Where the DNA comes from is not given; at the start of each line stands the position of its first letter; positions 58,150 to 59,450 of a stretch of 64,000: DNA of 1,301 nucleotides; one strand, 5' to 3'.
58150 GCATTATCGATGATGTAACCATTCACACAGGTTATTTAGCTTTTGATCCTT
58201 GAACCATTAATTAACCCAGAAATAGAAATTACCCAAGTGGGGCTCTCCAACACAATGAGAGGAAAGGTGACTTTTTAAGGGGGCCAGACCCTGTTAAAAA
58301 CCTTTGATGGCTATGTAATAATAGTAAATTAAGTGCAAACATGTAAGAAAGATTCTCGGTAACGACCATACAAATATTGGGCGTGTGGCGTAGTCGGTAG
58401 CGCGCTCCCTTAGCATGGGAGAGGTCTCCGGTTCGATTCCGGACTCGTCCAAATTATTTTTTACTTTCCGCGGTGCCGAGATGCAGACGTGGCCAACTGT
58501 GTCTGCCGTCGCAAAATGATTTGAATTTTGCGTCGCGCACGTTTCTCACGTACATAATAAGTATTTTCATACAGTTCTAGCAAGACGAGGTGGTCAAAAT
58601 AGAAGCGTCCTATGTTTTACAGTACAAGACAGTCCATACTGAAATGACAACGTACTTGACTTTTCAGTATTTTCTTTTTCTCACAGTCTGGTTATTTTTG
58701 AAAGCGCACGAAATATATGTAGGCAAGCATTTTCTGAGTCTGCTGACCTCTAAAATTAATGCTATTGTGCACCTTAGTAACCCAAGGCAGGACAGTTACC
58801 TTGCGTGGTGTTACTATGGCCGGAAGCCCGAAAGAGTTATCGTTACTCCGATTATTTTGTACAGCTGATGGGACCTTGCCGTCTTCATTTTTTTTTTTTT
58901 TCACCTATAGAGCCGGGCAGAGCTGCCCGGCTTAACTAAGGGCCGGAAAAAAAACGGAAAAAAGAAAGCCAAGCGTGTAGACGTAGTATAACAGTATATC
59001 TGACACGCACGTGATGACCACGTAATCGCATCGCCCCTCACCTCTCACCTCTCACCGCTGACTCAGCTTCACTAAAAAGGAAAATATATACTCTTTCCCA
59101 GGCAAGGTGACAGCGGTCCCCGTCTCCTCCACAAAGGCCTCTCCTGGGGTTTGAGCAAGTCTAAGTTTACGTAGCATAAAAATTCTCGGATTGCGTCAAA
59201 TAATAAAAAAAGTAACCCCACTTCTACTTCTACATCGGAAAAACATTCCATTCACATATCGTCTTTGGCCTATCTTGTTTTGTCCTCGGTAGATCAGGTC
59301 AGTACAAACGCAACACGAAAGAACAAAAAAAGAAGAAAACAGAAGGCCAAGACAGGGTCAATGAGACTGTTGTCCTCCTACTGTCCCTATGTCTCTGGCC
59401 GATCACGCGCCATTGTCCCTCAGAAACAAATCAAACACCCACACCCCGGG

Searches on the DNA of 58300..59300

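Call 5: search_rna_families(source=window, start=58300, end=59300, threshold=evalue, max_evalue=10)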
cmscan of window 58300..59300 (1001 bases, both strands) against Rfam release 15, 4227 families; matches with E-value up to 10: 3.
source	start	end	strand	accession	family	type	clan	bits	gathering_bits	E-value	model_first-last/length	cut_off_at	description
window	58379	58451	+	RF00005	tRNA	Gene; tRNA;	CL00001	59.5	29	3.7e-12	1-71/71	no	tRNA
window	58708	58770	+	RF00279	SNORD45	Gene; snRNA; snoRNA; CD-box;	-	16.3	42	5.6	1-72/72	no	Small nucleolar RNA SNORD45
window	58888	58967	-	RF00736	mir-320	Gene; miRNA;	-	13.3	55.5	9.3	1-76/76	no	mir-320 microRNA precursor family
